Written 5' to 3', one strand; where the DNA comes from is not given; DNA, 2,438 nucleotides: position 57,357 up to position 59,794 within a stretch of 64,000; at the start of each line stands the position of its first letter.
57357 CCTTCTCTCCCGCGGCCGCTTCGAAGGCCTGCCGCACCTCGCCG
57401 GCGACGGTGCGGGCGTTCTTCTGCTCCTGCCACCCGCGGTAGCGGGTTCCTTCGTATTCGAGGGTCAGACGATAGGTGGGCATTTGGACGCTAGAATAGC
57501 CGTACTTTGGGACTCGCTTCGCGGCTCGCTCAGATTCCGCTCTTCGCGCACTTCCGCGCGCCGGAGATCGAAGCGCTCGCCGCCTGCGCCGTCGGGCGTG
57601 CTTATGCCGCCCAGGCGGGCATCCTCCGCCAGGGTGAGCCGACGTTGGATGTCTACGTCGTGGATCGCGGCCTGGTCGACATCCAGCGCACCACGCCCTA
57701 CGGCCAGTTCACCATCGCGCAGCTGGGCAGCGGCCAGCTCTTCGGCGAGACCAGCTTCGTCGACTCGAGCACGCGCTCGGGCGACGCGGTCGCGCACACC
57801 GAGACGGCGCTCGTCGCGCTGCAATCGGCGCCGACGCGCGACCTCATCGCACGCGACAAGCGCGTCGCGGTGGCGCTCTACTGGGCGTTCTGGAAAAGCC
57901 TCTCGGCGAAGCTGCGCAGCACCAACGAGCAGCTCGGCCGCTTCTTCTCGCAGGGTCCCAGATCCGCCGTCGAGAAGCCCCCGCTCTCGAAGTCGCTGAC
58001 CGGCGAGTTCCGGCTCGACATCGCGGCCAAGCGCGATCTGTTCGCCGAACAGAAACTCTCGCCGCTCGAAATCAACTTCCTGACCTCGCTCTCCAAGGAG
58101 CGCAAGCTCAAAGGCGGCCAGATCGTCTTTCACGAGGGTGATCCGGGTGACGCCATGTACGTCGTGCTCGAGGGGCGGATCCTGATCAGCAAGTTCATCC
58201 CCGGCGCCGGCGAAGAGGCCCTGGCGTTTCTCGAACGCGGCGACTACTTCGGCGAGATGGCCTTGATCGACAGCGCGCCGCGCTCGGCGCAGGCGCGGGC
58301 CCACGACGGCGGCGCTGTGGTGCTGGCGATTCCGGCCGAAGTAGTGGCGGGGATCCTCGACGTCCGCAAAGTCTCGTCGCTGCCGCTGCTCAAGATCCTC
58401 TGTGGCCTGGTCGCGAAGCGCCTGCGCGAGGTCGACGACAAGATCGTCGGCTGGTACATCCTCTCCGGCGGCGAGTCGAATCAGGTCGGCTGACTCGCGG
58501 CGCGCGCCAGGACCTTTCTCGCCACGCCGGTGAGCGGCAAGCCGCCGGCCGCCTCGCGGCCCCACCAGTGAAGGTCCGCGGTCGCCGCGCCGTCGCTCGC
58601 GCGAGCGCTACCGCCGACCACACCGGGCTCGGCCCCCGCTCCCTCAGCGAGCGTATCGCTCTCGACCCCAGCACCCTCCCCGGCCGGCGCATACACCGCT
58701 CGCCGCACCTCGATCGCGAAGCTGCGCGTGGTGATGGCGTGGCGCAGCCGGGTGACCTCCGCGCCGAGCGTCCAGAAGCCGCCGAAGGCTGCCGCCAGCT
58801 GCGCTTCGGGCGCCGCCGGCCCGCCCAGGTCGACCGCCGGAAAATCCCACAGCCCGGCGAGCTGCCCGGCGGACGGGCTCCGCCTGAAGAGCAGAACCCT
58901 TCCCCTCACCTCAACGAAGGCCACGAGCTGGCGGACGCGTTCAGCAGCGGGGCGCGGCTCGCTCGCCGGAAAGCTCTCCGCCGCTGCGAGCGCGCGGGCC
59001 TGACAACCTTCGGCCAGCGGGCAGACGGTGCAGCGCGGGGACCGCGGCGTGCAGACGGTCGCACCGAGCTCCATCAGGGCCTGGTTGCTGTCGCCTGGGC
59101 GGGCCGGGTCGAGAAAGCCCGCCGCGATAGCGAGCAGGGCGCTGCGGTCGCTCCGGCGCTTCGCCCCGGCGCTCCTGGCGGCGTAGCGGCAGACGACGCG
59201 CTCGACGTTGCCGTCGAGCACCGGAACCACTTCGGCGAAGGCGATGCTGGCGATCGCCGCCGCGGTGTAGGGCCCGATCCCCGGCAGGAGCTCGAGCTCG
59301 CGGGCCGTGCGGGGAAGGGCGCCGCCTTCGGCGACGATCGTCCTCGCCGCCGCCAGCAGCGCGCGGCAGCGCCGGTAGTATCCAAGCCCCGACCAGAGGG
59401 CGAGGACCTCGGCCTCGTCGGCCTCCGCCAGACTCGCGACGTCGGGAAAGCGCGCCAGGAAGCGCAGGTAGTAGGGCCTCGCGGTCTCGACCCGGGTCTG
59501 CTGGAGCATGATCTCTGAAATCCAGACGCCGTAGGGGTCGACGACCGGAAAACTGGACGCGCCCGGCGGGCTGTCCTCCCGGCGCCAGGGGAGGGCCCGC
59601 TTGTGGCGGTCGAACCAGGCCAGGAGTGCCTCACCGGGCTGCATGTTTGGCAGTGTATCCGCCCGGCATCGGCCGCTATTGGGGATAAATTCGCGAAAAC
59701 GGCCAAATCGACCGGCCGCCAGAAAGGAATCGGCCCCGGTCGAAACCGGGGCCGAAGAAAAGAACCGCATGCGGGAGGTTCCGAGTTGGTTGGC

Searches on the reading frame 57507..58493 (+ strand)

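Call 31: search_protein_families(library=pfam, proteins=[window:57507-58493:+], max_evalue=0.01)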
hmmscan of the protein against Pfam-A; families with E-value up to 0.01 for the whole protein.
window:57507-58493:+ (328 aa): 1 family
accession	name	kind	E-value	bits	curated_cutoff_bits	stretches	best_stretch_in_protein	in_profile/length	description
PF00027.35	cNMP_binding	-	2.9e-36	123.8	27.5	2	199-284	2-86/89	Cyclic nucleotide-binding domain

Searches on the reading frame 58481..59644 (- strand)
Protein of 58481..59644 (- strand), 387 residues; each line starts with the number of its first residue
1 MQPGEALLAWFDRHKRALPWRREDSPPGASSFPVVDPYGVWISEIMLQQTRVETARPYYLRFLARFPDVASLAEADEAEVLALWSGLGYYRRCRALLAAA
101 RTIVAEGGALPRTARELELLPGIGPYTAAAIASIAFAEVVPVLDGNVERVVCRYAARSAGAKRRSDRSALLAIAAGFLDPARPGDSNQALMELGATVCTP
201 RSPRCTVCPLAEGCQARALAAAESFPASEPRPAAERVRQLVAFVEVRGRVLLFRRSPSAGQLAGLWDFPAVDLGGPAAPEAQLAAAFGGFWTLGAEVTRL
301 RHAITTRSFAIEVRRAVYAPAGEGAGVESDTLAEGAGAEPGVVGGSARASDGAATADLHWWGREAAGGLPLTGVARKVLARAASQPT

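Call 8: search_protein_families(library=pfam, proteins=[window:58481-59644:-])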
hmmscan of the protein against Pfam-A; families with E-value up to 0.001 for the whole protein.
window:58481-59644:- (387 aa): 4 families
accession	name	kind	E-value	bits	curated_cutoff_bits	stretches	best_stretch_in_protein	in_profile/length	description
PF00730.31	HhH-GPD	-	6.5e-21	75.1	26.2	1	42-159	1-91/108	HhH-GPD superfamily base excision DNA repair protein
PF00633.29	HHH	-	4.6e-06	26.6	24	1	108-134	4-30/30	Helix-hairpin-helix motif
PF14815.12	NUDIX_4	-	1e-05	25.7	35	1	243-378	4-110/113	NUDIX domain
PF10576.14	EndIII_4Fe-2S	-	5e-05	23.9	20.5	1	198-214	1-17/17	Iron-sulfur binding domain of endonuclease III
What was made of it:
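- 59642..59657 (-): Not part of the RNA: the mutY -10-like TACACT (59657..59652) lies 7 nt before the mutY ATG (59644), which suggests a leaderless-type arrangement. MutY domains confirmed by Pfam (call 8).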

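Call 9: find_related_loci(query=window:58481-59644:-, collection=genome_contigs, flank=3000)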
Query window:58481-59644:- (387 aa) in genome_contigs; peptide patterns used: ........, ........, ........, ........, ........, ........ (x = any residue, [..] = any of these).
600 stretches matched a pattern (row limit reached: there are more); 559 encode a relative of the query (tblastn E <= 1e-3); the best 80 are kept; 80 distinct loci.
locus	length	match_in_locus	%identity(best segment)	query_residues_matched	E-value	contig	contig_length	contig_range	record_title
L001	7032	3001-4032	50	1-379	1e-98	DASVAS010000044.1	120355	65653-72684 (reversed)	MAG TPA_asm: Thermoanaerobaculia bacterium isolate SMAG_U1959 k141_538930, whole genome shotgun sequence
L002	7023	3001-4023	47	7-382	3e-91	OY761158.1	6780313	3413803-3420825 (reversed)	MAG: Thermoanaerobaculia bacterium isolate 1b26a83f-5f0d-4c2c-8de2-47f95369405e genome assembly, chromosome: 1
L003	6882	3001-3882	50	7-309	9e-89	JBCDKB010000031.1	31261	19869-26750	MAG: Acidobacteriota bacterium isolate P01_H01_bin.49 k141_1024634_length_31261_cov_13.0000, whole genome shotgun sequen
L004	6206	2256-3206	54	10-335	2e-88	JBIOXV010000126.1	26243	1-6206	MAG: Thermoanaerobaculia bacterium isolate MAG047 k127_4499188, whole genome shotgun sequence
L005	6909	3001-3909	54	7-316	3e-87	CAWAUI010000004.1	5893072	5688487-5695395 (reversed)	MAG: Thermoanaerobaculaceae bacterium isolate MFD09730.bin.2.32 genome assembly, contig: contig_588, whole genome shotgu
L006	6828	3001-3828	54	36-309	7e-81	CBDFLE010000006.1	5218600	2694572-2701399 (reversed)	MAG: Candidatus Multivoradales bacterium isolate 28b26adc-de60-4d61-9d00-aad20df54228 genome assembly, contig: contig_5,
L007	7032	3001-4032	49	1-383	3e-94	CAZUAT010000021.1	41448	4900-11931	MAG TPA_asm: uncultured Thermoanaerobaculia bacterium isolate binchicken_co350_62 genome assembly, contig: NODE_1378_len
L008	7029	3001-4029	49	6-379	1e-76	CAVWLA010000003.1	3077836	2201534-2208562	MAG: uncultured Acidobacteriota bacterium isolate MFD09368.bin.1.23 genome assembly, contig: contig_7173, whole genome s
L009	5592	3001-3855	46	6-316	1e-74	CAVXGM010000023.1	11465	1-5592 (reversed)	MAG: Bryobacterales bacterium isolate MFD05502.bin.2.50 genome assembly, contig: contig_41883, whole genome shotgun sequ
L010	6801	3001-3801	45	6-284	2e-74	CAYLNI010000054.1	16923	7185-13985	MAG TPA_asm: uncultured Fusibacter sp. isolate SRP290908_co1_75 genome assembly, contig: NODE_4583_length_16923_cov_4.70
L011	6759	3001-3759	47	7-269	3e-72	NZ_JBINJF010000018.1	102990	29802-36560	Halalkalibaculum sp. DA3122 scaffold_18_length=102991, whole genome shotgun sequence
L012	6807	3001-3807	44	4-284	3e-72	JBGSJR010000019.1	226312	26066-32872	MAG: Acidaminobacteraceae bacterium isolate JTS-AC161 k141_4306199, whole genome shotgun sequence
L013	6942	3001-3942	39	5-377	3e-72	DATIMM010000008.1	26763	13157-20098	MAG TPA_asm: Bryobacteraceae bacterium isolate SMAG_U15770 k141_4045769, whole genome shotgun sequence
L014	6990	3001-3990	41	5-381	9e-72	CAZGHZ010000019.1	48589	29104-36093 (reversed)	MAG TPA_asm: uncultured Terracidiphilus sp. isolate binchicken_co3_572 genome assembly, contig: NODE_2052_length_48589_c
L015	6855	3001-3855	44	6-316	3e-71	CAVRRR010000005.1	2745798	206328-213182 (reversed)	MAG: Terriglobia bacterium isolate MFD09603.bin.1.95 genome assembly, contig: contig_35943, whole genome shotgun sequenc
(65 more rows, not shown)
